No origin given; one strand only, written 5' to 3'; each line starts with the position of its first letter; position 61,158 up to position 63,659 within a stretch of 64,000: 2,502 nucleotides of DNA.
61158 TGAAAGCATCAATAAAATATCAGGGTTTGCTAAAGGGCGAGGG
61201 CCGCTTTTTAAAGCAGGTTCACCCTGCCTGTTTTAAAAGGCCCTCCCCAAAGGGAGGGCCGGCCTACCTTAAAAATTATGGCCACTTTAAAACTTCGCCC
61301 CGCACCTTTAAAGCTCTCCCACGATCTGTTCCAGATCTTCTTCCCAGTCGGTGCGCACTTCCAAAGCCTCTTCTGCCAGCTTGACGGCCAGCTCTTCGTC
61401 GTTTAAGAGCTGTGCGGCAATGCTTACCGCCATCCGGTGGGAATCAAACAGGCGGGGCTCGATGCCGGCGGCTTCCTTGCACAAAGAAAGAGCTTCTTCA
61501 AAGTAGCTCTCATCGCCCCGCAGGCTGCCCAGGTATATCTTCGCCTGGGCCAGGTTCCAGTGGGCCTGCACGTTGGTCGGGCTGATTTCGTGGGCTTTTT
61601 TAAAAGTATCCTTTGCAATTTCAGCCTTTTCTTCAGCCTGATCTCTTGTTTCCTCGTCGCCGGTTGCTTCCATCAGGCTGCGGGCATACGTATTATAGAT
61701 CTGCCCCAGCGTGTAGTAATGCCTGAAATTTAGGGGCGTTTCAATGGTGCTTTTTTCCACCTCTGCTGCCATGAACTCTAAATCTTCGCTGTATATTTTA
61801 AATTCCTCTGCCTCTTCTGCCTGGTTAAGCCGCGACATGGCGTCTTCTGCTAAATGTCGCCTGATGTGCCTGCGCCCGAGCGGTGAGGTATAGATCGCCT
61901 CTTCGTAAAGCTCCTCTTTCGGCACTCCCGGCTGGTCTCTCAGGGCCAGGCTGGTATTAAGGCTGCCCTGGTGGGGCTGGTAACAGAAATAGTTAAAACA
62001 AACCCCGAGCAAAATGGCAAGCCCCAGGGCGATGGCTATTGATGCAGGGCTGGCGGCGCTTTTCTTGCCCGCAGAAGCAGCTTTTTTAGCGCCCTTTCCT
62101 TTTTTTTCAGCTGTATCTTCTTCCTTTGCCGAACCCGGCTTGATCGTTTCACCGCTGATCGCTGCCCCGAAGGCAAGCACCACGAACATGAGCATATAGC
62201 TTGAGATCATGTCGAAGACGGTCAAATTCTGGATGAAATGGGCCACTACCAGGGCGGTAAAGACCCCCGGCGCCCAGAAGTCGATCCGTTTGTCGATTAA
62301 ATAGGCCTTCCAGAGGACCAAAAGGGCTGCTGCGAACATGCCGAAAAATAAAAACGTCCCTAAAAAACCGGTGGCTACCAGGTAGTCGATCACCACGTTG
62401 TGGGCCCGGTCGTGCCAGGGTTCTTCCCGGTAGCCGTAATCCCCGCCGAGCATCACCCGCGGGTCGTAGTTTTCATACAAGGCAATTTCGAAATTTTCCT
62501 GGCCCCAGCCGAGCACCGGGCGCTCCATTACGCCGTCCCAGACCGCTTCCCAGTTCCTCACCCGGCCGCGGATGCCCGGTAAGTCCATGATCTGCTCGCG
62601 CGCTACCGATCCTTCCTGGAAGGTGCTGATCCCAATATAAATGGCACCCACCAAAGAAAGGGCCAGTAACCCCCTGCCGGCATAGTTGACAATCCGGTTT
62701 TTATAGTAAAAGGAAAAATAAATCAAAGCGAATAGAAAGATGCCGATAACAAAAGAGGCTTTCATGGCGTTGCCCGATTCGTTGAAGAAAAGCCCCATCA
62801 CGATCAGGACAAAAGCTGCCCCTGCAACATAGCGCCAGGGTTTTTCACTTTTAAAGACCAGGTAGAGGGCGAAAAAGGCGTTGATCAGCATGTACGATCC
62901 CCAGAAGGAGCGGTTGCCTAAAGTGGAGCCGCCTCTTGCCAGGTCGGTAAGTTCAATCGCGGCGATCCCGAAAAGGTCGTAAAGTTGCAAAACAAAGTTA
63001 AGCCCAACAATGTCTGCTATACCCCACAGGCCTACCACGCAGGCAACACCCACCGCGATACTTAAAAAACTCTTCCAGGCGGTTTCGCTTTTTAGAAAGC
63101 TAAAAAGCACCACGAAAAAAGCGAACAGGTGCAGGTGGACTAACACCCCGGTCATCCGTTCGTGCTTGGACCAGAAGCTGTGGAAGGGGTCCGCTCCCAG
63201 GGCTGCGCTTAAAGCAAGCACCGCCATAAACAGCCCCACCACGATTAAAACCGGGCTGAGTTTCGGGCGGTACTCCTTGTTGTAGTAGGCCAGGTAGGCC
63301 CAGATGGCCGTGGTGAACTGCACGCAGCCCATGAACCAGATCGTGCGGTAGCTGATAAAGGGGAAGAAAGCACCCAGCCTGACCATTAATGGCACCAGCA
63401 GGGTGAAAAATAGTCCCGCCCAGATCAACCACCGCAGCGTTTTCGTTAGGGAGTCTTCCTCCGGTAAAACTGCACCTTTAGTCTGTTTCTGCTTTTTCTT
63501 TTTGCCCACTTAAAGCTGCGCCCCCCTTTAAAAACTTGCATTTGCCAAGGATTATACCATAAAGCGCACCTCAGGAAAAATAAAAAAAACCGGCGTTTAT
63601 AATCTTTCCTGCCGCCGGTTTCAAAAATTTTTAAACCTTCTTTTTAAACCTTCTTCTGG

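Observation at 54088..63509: Phosphonate biosynthesis operon coupled to three LicD transferases and a Wzy-like/TPR protein: predicted phosphonate decoration of a cell-wall glycopolymer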

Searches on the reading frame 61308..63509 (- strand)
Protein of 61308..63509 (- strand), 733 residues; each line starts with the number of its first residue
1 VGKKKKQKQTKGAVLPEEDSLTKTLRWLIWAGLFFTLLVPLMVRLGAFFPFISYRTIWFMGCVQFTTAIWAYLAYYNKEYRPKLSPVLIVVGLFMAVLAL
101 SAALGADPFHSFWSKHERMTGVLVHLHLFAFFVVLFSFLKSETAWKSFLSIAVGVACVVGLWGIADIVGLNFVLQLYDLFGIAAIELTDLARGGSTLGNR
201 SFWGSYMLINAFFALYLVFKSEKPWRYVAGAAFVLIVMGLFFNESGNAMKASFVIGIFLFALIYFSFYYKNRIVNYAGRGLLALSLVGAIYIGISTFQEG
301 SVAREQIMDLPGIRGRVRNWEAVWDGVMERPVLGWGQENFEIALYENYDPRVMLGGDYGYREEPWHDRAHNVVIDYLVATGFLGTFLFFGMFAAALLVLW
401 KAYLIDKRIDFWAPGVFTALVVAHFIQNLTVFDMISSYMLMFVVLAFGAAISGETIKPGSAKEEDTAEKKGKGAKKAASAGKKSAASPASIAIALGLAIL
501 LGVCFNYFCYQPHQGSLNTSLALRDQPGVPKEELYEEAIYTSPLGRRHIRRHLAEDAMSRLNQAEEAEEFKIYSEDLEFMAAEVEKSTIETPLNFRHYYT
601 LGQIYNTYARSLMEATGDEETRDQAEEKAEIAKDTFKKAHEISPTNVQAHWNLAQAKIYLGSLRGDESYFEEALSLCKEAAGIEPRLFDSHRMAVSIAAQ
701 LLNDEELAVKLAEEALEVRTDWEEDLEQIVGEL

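Call 4: search_protein_families(library=pfam, proteins=[window:61308-63509:-], max_evalue=0.01)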
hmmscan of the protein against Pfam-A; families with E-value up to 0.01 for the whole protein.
window:61308-63509:- (733 aa): 2 families
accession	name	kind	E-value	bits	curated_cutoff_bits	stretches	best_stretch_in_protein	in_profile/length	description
PF04932.20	Wzy_C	-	4.8e-13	49.6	31.7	1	231-389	1-149/149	O-Antigen ligase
PF13414.12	TPR_11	-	0.0038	17.3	26.8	0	635-656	16-37/42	TPR repeat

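Call 5: search_protein_families(library=ncbifam, proteins=[window:61308-63509:-], max_evalue=0.01)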
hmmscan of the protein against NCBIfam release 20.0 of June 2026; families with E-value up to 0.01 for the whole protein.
window:61308-63509:- (733 aa): 1 family
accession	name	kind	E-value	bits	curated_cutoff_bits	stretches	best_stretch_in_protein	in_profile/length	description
NF040586.1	FxSxx_TPR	equivalog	0.00099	17.7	300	1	597-717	552-668/830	FxSxx-COOH system tetratricopeptide repeat protein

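Call 33: find_homologous_proteins(query=window:61308-63509:-, max_evalue=0.00001)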
Query window:61308-63509:- (733 aa): 112 proteins with E <= 0.00001 among 8000 candidates.
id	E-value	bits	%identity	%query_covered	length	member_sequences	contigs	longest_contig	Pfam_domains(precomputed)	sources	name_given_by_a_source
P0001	0.0e+0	1657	100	100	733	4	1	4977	PF04932.21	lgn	-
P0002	3.3e-250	850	54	100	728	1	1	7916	PF13414.13,PF00515.35,PF13181.13,PF07719.24,PF04932.21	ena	-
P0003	7.1e-233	793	51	97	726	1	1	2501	PF13414.13,PF04932.21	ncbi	-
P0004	1.7e-227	775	49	97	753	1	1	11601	PF13414.13,PF00515.35,PF04932.21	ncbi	-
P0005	2.9e-224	765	50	97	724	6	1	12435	PF04932.21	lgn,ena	-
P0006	4.8e-215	734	48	97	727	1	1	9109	PF04932.21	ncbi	-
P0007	3.8e-211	721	46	98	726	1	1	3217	PF04932.21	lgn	-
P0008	7.6e-198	677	45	97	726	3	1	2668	PF04932.21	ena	-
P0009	8.7e-193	661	44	98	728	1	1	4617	PF04932.21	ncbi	-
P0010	6.5e-178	611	42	97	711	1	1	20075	PF13431.13,PF13414.13,PF00515.35,PF04932.21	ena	-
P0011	5.3e-158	546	41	98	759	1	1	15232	PF13414.13,PF04932.21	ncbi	-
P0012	1.1e-155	538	40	99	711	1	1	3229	PF04932.21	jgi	jgi:O-antigen ligase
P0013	6.8e-142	492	40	97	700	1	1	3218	PF04932.21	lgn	-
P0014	5.5e-138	479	37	98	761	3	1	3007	PF13414.13,PF04932.21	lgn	-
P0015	3.0e-136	474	39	99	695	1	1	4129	PF04932.21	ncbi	-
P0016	1.5e-134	468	38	99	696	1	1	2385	PF04932.21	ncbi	-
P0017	9.2e-134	465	39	99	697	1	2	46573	PF04932.21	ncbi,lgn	-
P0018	1.3e-131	458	39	99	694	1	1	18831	PF04932.21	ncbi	-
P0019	7.9e-128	446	38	100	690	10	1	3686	PF04932.21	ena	-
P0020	2.4e-119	418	36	97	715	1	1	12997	PF04932.21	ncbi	-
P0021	4.7e-112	394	36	98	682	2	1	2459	PF14559.13,PF13431.13,PF13432.13,PF13181.13,PF07719.24,PF04932.21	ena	-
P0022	2.2e-111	391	34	95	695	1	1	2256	PF04932.21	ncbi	-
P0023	3.6e-108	381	34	99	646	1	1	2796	PF00515.35,PF07719.24,PF04932.21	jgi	-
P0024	9.8e-104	366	33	100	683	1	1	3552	PF04932.21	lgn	-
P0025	1.5e-102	362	34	97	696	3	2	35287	PF04932.21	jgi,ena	-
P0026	1.3e-101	359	33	100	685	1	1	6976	PF07719.24,PF04932.21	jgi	jgi:O-antigen ligase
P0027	1.8e-100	355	35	99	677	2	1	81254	PF14559.13,PF00515.35,PF13428.13,PF13181.13,PF07719.24,PF04932.21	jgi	-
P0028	2.9e-100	355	32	100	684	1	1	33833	PF04932.21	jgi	jgi:O-antigen ligase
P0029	1.4e-99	352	33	100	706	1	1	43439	PF14559.13,PF13431.13,PF13414.13,PF13181.13,PF07719.24,PF04932.21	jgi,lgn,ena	-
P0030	1.5e-99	352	33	100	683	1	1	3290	PF14559.13,PF00515.35,PF13432.13,PF13181.13,PF07719.24,PF04932.21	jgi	jgi:O-antigen ligase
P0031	3.2e-99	351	33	99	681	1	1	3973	PF04932.21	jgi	jgi:O-antigen ligase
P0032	1.5e-98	349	34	100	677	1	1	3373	PF07719.24,PF04932.21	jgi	-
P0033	4.5e-97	344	34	100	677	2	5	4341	PF07719.24,PF04932.21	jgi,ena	-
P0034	8.1e-96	340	34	97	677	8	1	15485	PF07719.24,PF04932.21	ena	-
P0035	5.1e-95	337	32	98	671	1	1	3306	PF14559.13,PF13428.13,PF07719.24,PF04932.21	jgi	jgi:O-antigen ligase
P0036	2.0e-94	335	33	100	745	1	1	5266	PF04932.21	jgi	-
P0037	1.9e-92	329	31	100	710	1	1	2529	PF04932.21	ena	-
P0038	2.9e-92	328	33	97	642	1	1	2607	PF14559.13,PF13432.13,PF13428.13,PF07719.24,PF04932.21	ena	-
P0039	2.5e-88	315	32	97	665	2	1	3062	PF14559.13,PF00515.35,PF13181.13,PF07719.24,PF04932.21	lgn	-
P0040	1.6e-87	313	34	97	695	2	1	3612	PF04932.21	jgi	-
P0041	5.6e-87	311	30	98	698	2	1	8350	PF13181.13,PF07719.24,PF04932.21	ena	-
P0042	2.7e-86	308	31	96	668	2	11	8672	PF04932.21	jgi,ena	-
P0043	3.8e-85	305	33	95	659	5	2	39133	PF14559.13,PF07719.24,PF04932.21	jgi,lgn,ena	-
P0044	6.3e-85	304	32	96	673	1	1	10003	PF04932.21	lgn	-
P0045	4.9e-83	298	33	97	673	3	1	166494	PF00515.35,PF13181.13,PF07719.24,PF04932.21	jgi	jgi:tetratricopeptide (TPR) repeat protein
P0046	9.4e-83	297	32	95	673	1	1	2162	PF04932.21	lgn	-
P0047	1.5e-82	296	32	97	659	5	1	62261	PF14559.13,PF00515.35,PF13424.13,PF13432.13,PF13428.13,PF13181.13,PF07719.24,PF04932.21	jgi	-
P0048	1.9e-82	296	33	96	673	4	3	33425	PF00515.35,PF13181.13,PF07719.24,PF04932.21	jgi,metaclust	metaclust:\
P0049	2.1e-82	296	31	96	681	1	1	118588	PF04932.21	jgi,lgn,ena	-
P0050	2.6e-82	295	32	97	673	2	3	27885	PF00515.35,PF13181.13,PF07719.24,PF04932.21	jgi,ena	jgi:O-antigen ligase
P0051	4.1e-82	295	38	60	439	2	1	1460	PF04932.21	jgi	-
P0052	2.2e-78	282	42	31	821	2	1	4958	PF04932.21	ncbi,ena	-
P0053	4.7e-78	281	32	92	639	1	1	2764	PF00515.35,PF13181.13,PF07719.24,PF04932.21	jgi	jgi:O-antigen ligase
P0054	4.5e-76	275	30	95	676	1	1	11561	PF14559.13,PF00515.35,PF13424.13,PF13428.13,PF13181.13,PF07719.24,PF04932.21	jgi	jgi:O-antigen ligase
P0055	2.6e-75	272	30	95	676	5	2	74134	PF14559.13,PF00515.35,PF13424.13,PF13428.13,PF13181.13,PF07719.24,PF04932.21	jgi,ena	-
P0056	2.7e-75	272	31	97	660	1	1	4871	PF14559.13,PF13428.13,PF07719.24,PF04932.21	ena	-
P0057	2.0e-74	269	29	95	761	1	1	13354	PF04932.21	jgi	jgi:O-antigen ligase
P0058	3.4e-74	268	32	91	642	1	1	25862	PF04932.21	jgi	jgi:O-antigen ligase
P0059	1.2e-69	253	30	100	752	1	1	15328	PF14559.13,PF13431.13,PF23914.2,PF13414.13,PF00515.35,PF13428.13,PF13181.13,PF07719.24,PF04932.21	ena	-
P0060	3.1e-69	252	31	89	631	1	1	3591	PF04932.21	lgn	-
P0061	2.1e-68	249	30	97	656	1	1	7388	PF14559.13,PF04932.21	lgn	-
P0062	3.3e-68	249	30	97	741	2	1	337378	PF13431.13,PF23914.2,PF13414.13,PF13428.13,PF14559.13,PF00515.35,PF13424.13,PF21033.5,PF13432.13,PF13181.13,PF07719.24,PF04932.21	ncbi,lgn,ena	-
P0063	2.2e-59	220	30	100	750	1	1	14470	PF13431.13,PF13414.13,PF13428.13,PF14559.13,PF00515.35,PF12895.14,PF13424.13,PF21033.5,PF13432.13,PF13181.13,PF07719.24,PF04932.21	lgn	-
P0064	4.1e-57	212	28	95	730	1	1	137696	PF13431.13,PF23914.2,PF13414.13,PF13428.13,PF14559.13,PF00515.35,PF13424.13,PF21033.5,PF13429.13,PF13181.13,PF07719.24,PF04932.21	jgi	jgi:tetratricopeptide (TPR) repeat protein/O-antigen ligase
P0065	1.1e-52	197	26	97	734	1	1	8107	PF13431.13,PF23914.2,PF13414.13,PF13428.13,PF14559.13,PF13371.13,PF00515.35,PF12895.14,PF13432.13,PF13181.13,PF07719.24,PF04932.21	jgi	jgi:O-antigen ligase/tetratricopeptide (TPR) repeat protein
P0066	2.9e-52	196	27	95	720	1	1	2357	PF14559.13,PF23914.2,PF13414.13,PF00515.35,PF13424.13,PF21033.5,PF13428.13,PF13181.13,PF07719.24,PF04932.21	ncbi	-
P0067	3.8e-52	196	29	97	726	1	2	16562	PF14559.13,PF23914.2,PF00515.35,PF13424.13,PF21033.5,PF13428.13,PF13181.13,PF07719.24,PF04932.21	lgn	-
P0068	4.4e-52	195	29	88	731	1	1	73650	PF13431.13,PF23914.2,PF13428.13,PF14559.13,PF00515.35,PF12895.14,PF13424.13,PF21033.5,PF13432.13,PF13181.13,PF14561.13,PF07719.24,PF04932.21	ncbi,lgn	-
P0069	4.5e-48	182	28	94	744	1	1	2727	PF13431.13,PF13371.13,PF13181.13,PF07719.24,PF04932.21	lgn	-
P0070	1.3e-47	181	27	94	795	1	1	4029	PF14559.13,PF13431.13,PF23914.2,PF00515.35,PF21033.5,PF13432.13,PF13428.13,PF13181.13,PF14561.13,PF07719.24,PF04932.21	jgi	jgi:O-antigen ligase/cytochrome c-type biogenesis protein CcmH/NrfG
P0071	1.3e-46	177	28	91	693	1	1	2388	PF13428.13,PF07719.24,PF04932.21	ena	-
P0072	4.4e-46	176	27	92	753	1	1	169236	PF14559.13,PF23914.2,PF13428.13,PF07719.24,PF04932.21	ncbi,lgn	-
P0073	4.7e-46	175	27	85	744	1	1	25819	PF14559.13,PF13431.13,PF23914.2,PF00515.35,PF13424.13,PF13432.13,PF13428.13,PF13181.13,PF07719.24,PF04932.21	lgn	-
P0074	1.0e-45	174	32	60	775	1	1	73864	PF07719.24,PF04932.21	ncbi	-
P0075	8.5e-45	171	28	90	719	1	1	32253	PF14559.13,PF13432.13,PF13428.13,PF13181.13,PF07719.24,PF04932.21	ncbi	-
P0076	1.1e-44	171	28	90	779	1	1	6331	PF23914.2,PF13414.13,PF13428.13,PF14559.13,PF00515.35,PF13424.13,PF21033.5,PF13432.13,PF13181.13,PF14561.13,PF07719.24,PF04932.21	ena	-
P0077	3.6e-44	169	27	80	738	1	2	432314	PF14559.13,PF23914.2,PF04932.21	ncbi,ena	-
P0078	1.2e-43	167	30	74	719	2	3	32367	PF14559.13,PF13431.13,PF23914.2,PF12895.14,PF13424.13,PF13428.13,PF13181.13,PF07719.24,PF04932.21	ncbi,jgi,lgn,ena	-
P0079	1.2e-42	164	30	58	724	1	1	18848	PF13431.13,PF23914.2,PF13414.13,PF13176.13,PF13428.13,PF14559.13,PF00515.35,PF13424.13,PF21033.5,PF13432.13,PF13181.13,PF07719.24,PF13174.13,PF04932.21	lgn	-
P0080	8.5e-41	158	30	59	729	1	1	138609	PF14559.13,PF03704.24,PF04932.21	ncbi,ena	-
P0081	1.4e-40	157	26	95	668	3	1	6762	PF04932.21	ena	-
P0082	3.7e-40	156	25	89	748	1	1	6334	PF13431.13,PF13414.13,PF13176.13,PF13428.13,PF14559.13,PF00515.35,PF13424.13,PF13432.13,PF13181.13,PF07719.24,PF13174.13,PF04932.21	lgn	-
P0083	5.2e-40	155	31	58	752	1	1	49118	PF00515.35,PF13424.13,PF13428.13,PF13181.13,PF14561.13,PF07719.24,PF04932.21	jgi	jgi:O-antigen ligase/thioredoxin-like negative regulator of GroEL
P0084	9.0e-38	148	27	91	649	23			PF04932.21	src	-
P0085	1.5e-37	147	29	59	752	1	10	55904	PF14559.13,PF13432.13,PF13428.13,PF14561.13,PF07719.24,PF04932.21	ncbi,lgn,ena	-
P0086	4.5e-36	142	24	88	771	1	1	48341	PF14559.13,PF13432.13,PF13181.13,PF07719.24,PF04932.21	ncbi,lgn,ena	-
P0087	2.1e-35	140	26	87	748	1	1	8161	PF13431.13,PF13414.13,PF13176.13,PF13428.13,PF14559.13,PF00515.35,PF12895.14,PF13424.13,PF13181.13,PF07719.24,PF13174.13,PF04932.21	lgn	-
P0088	1.1e-33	135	29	60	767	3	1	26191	PF14559.13,PF13428.13,PF13181.13,PF04932.21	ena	-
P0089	1.3e-33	134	25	90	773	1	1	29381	PF14559.13,PF13424.13,PF13176.13,PF13432.13,PF13428.13,PF13181.13,PF07719.24,PF04932.21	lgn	-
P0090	2.9e-33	133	25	92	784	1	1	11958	PF14559.13,PF13428.13,PF07719.24,PF04932.21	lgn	-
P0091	3.6e-33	133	28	59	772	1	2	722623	PF14559.13,PF13371.13,PF00515.35,PF13424.13,PF13432.13,PF13428.13,PF13181.13,PF14561.13,PF04932.21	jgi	jgi:tetratricopeptide (TPR) repeat protein/O-antigen ligase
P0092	1.4e-32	131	29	60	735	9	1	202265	PF23914.2,PF13432.13,PF14561.13,PF04932.21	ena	-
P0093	2.1e-31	127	27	84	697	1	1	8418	PF14559.13,PF13181.13,PF07719.24,PF04932.21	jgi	-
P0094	2.7e-31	127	26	93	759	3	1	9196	PF23914.2,PF13176.13,PF13428.13,PF14559.13,PF24575.2,PF25068.3,PF00515.35,PF12895.14,PF13424.13,PF13181.13,PF14561.13,PF07719.24,PF04932.21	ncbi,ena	-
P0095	7.3e-31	125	26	57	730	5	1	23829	PF04932.21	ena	-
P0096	3.1e-28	117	32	27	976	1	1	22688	PF02397.23,PF04932.21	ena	-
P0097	8.0e-28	115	32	27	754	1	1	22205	PF04932.21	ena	-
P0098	8.7e-28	115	28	61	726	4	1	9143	PF04932.21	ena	-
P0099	2.7e-27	113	25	88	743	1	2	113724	PF13428.13,PF04932.21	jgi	-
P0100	6.0e-27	112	30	49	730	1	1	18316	PF04932.21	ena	-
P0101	8.5e-27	112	26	62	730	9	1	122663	PF04932.21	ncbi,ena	-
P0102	9.1e-26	108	34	26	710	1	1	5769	PF04932.21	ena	-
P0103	1.2e-24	105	26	46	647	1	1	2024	PF13181.13,PF14561.13,PF07719.24,PF04932.21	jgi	jgi:O-antigen ligase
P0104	1.9e-24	104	33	27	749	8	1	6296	PF04932.21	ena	-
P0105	5.8e-24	102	25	73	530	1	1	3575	PF07719.24,PF04932.21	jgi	jgi:tetratricopeptide (TPR) repeat protein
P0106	2.6e-19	87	26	57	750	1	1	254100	PF14559.13,PF04932.21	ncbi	ncbi:hypothetical protein GCM10027578_36870 [Spirosoma luteolum]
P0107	8.1e-18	82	24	90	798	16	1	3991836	PF04932.21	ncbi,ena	-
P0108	4.6e-15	73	23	78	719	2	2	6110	PF14559.13,PF12895.14,PF13428.13,PF07719.24,PF04932.21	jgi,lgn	jgi:O-antigen ligase/tetratricopeptide (TPR) repeat protein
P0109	6.0e-12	63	23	57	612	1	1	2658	PF04932.21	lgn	-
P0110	4.9e-8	50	26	38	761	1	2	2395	PF00515.35,PF13424.13,PF13428.13,PF07719.24,PF04932.21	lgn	-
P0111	1.2e-6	45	26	43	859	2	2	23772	PF13181.13,PF13374.13,PF04932.21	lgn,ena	-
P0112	2.1e-6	44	23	76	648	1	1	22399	PF04932.21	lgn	-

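Call 36: find_encoding_contigs(protein=P0005, flank=8000, max_places=1)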
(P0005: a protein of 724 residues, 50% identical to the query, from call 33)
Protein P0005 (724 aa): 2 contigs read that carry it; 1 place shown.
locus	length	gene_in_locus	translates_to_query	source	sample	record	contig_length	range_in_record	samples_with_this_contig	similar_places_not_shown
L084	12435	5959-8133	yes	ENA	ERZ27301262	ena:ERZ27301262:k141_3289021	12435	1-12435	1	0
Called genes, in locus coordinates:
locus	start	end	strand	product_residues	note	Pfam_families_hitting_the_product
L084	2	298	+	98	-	?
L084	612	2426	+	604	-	PF00664:ABC_membrane (weak), PF00005:ABC_tran, PF02463:SMC_N (weak)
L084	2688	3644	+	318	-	PF17101:Stealth_CR1 (weak), PF11380:Stealth_CR2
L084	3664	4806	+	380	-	PF13439:Glyco_transf_4, PF20706:GT4-conflict, PF00534:Glycos_transf_1, PF13692:Glyco_trans_1_4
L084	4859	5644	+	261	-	-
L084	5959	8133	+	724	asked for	PF04932:Wzy_C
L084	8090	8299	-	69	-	-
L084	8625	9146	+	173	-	PF01047:MarR (weak), PF01978:TrmB (weak), PF12802:MarR_2, PF13412:HTH_24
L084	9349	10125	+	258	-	PF01061:ABC2_membrane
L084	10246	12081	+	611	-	PF13191:AAA_16 (faint), PF13476:AAA_23 (faint), PF00005:ABC_tran, PF02463:SMC_N (faint), PF13173:AAA_14 (faint), PF13304:AAA_21 (faint), PF13401:AAA_22 (faint), PF00005:ABC_tran, +4 more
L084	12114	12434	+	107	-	?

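Call 37: find_encoding_contigs(protein=P0010, flank=8000, max_places=1)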
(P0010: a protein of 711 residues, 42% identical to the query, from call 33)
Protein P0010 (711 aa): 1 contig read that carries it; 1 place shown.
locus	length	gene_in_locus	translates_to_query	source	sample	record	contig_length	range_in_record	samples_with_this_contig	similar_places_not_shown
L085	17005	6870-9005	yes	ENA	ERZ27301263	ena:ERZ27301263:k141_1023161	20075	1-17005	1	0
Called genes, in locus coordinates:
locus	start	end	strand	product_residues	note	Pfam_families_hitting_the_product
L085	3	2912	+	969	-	?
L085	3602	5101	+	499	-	PF02310:B12-binding, PF04055:Radical_SAM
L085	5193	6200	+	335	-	PF01073:3Beta_HSD, PF01370:Epimerase, PF02719:Polysacc_synt_2, PF04321:RmlD_sub_bind, PF07993:NAD_binding_4 (faint), PF13460:NAD_binding_10 (weak), PF16363:GDP_Man_Dehyd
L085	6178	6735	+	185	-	PF12710:HAD (weak)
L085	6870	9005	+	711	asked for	PF04932:Wzy_C, PF13414:TPR_11 (faint), PF13431:TPR_17 (faint), PF00515:TPR_1 (faint)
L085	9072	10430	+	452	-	PF01943:Polysacc_synt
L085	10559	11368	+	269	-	-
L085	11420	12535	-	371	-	PF13477:Glyco_trans_4_2, PF13439:Glyco_transf_4, PF13579:Glyco_trans_4_4 (weak), PF00534:Glycos_transf_1, PF13692:Glyco_trans_1_4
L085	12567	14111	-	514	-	PF13727:CoA_binding_3, PF02397:Bac_transf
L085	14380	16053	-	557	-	PF00395:SLH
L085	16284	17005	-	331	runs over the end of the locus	PF07554:FIVAR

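Call 38: find_encoding_contigs(protein=P0017, flank=8000, max_places=1)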
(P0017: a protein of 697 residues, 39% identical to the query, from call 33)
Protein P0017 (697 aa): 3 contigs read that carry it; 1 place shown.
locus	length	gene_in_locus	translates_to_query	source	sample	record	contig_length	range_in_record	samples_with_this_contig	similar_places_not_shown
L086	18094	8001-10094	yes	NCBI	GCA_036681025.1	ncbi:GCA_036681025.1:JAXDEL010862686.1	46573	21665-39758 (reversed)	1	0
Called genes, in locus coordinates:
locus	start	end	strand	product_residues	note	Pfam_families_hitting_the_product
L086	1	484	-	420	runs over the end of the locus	-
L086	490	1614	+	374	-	PF13439:Glyco_transf_4, PF00534:Glycos_transf_1, PF13692:Glyco_trans_1_4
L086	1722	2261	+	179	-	-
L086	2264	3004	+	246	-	PF08843:AbiEii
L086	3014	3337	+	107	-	-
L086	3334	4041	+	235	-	-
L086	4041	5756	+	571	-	PF14716:HHH_8, PF14520:HHH_5, PF14791:DNA_pol_B_thumb, PF02811:PHP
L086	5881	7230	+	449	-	PF13522:GATase_6, PF13537:GATase_7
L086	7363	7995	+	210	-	PF02698:DUF218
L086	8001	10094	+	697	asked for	PF04932:Wzy_C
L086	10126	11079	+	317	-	PF01565:FAD_binding_4, PF02873:MurB_C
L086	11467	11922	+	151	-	PF02482:Ribosomal_S30AE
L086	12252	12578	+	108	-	PF02675:AdoMet_dc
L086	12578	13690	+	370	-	PF01861:BpsA_C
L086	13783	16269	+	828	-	PF07517:SecA_DEAD, PF01043:SecA_PP_bind, PF21090:P-loop_SecA, PF07516:SecA_SW, PF02810:SEC-C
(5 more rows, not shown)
